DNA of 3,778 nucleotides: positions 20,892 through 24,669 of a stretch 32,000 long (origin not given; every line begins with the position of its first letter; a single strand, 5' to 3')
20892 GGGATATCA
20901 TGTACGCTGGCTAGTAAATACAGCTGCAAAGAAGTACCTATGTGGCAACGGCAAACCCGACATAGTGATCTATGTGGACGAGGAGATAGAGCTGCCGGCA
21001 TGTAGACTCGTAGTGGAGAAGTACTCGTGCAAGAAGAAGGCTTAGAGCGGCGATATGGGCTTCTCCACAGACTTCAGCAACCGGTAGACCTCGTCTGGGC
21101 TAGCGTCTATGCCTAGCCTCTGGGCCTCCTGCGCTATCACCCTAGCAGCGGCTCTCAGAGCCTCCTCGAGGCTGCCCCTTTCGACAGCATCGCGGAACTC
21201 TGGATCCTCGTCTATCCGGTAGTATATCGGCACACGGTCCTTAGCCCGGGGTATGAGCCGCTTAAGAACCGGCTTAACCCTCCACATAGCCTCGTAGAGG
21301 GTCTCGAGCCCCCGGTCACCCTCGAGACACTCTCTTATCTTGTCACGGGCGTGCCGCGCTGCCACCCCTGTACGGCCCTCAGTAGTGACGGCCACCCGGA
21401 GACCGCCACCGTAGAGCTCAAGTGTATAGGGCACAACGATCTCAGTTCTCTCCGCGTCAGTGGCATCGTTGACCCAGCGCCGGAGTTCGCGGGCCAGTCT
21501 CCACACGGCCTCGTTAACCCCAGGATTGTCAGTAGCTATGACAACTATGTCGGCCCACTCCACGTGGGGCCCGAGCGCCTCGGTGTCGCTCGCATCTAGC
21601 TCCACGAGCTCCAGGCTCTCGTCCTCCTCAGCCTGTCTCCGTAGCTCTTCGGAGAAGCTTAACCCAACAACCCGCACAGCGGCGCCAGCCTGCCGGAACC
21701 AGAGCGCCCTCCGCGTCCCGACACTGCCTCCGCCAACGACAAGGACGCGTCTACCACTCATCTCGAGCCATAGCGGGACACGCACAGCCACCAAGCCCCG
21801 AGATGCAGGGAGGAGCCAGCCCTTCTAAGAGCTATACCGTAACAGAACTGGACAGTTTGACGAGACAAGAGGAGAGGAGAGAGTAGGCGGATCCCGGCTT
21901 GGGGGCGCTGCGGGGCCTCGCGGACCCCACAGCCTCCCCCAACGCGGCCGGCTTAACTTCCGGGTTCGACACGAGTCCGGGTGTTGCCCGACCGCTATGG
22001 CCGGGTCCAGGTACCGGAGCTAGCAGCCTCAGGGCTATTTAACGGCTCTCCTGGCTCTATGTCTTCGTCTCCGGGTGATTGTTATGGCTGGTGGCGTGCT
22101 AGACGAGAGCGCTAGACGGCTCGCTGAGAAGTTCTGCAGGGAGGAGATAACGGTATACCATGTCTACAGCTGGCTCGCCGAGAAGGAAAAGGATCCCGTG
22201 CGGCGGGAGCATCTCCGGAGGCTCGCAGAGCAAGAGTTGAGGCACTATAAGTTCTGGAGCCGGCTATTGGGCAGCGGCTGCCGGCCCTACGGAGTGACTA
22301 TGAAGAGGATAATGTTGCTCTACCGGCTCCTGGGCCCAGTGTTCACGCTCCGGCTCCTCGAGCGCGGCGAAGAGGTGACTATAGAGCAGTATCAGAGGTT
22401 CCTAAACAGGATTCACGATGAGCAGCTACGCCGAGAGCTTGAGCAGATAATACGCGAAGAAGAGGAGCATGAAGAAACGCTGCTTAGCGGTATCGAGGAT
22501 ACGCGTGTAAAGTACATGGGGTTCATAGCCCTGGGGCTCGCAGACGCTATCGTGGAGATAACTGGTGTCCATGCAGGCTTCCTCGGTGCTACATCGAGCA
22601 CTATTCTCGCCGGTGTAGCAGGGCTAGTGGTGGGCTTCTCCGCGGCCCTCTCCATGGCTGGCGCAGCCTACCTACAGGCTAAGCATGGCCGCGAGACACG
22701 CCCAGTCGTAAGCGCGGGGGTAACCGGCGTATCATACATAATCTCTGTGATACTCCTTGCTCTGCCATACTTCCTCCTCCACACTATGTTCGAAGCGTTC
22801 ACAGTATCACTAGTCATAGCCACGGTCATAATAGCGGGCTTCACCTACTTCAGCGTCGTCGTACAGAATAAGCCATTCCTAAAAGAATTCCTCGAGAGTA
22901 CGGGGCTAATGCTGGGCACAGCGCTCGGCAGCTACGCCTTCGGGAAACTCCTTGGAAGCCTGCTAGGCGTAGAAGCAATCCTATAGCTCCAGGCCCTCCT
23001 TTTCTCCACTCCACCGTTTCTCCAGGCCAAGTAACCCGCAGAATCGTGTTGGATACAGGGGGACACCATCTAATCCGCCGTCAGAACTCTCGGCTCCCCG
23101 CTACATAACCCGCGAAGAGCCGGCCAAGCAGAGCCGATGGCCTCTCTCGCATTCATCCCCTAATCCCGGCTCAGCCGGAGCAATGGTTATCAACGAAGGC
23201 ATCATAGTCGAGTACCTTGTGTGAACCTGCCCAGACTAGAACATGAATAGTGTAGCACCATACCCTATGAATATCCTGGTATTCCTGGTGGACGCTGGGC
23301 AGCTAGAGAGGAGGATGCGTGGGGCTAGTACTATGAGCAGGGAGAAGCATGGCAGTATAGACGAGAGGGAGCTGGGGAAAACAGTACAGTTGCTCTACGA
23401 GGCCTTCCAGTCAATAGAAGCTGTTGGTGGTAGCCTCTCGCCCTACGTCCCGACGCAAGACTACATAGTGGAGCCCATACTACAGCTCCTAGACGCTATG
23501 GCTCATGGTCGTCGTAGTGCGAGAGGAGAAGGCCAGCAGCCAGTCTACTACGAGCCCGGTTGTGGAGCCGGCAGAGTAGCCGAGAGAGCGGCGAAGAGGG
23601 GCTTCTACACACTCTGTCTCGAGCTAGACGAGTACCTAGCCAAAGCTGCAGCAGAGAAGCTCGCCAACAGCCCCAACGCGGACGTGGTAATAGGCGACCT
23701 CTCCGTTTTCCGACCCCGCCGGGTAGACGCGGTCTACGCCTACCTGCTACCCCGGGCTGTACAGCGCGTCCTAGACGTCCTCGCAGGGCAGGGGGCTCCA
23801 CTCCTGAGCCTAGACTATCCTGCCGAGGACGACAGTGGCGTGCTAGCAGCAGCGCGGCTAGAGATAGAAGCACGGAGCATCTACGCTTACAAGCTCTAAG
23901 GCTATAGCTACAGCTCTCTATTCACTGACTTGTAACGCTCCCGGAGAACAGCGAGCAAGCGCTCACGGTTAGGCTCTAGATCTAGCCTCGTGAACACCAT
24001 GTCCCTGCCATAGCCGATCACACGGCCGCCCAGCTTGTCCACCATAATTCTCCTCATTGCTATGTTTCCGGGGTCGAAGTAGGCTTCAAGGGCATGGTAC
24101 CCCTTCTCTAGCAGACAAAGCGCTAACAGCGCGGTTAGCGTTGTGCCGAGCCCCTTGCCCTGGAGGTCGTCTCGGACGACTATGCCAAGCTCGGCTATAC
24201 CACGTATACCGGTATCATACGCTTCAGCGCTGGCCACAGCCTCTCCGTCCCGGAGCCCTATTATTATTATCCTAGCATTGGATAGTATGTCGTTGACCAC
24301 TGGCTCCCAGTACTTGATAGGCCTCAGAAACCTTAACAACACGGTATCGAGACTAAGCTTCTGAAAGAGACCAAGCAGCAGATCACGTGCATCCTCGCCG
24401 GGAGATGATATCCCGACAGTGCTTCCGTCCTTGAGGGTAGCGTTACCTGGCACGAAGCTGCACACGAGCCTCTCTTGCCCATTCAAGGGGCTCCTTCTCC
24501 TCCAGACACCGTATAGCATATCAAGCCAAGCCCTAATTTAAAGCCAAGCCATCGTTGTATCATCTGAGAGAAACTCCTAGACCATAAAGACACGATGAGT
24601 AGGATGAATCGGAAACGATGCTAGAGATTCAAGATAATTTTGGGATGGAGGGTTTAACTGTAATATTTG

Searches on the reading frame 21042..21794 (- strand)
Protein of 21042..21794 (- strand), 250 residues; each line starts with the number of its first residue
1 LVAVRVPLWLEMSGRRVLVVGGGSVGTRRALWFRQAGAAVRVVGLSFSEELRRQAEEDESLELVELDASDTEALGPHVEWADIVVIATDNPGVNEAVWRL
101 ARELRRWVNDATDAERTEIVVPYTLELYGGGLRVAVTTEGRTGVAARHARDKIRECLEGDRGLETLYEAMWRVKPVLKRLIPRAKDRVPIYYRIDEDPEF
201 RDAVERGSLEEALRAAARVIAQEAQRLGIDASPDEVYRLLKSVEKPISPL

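Call 70: search_protein_families(library=pfam, proteins=[window:21042-21794:-], max_evalue=0.0001)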
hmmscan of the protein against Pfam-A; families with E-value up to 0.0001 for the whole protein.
window:21042-21794:- (250 aa): 3 families
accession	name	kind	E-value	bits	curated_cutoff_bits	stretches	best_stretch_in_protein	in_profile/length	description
PF13241.12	NAD_binding_7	-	5.8e-23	81.9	22.1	1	9-122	2-103/104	Putative NAD(P)-binding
PF02254.24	TrkA_N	-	3.3e-07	31.1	23.8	1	17-105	1-87/116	TrkA-N domain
PF01262.27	AlaDh_PNT_C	-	3.7e-05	23.7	23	1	16-93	30-105/214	Alanine dehydrogenase/PNT, C-terminal domain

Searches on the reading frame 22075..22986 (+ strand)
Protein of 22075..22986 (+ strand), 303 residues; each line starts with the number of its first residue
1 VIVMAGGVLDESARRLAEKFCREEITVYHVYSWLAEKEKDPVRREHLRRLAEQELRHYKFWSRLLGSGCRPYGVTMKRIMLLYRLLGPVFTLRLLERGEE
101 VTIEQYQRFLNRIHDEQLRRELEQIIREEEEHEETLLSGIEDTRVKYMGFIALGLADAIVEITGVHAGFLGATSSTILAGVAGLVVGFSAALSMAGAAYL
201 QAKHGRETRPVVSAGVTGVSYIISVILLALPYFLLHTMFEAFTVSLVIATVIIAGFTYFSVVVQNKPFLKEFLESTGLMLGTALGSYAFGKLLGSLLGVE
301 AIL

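Call 70: search_protein_families(library=pfam, proteins=[window:22075-22986:+], max_evalue=0.0001)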
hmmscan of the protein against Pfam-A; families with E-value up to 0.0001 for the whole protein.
window:22075-22986:+ (303 aa): 2 families
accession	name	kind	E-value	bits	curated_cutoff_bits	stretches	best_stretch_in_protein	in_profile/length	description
PF01988.24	VIT1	-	3.2e-08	34.1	28.1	1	207-291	130-214/214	VIT family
PF02915.23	Rubrerythrin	-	3.6e-06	27.9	22.8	0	22-64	94-136/137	Rubrerythrin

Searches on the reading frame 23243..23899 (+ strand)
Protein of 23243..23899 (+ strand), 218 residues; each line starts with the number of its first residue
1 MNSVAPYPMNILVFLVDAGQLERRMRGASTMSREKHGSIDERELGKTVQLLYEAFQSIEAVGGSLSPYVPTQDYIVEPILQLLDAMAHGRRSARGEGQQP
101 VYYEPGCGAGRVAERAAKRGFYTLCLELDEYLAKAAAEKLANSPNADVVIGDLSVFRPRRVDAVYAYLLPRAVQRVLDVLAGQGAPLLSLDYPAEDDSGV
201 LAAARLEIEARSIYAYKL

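Call 70: search_protein_families(library=pfam, proteins=[window:23243-23899:+], max_evalue=0.0001)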
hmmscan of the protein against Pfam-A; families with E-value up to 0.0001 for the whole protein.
window:23243-23899:+ (218 aa): 2 families
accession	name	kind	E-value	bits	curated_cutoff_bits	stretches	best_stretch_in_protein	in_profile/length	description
PF08241.18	Methyltransf_11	-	8.4e-06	26.8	21.2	1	104-170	2-70/95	Methyltransferase domain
PF13649.12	Methyltransf_25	-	2.2e-05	25.5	27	1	105-168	4-73/97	Methyltransferase domain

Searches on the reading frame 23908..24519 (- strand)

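Call 70: search_protein_families(library=pfam, proteins=[window:23908-24519:-], max_evalue=0.0001)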
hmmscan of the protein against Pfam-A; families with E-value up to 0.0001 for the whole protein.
window:23908-24519:- (203 aa): 2 families
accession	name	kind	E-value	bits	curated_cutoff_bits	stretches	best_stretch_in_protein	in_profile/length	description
PF00583.31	Acetyltransf_1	-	3.5e-06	27.7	20.7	1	79-157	29-109/116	Acetyltransferase (GNAT) family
PF13302.13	Acetyltransf_3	-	8.1e-06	27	25.4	1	95-159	66-132/138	Acetyltransferase (GNAT) domain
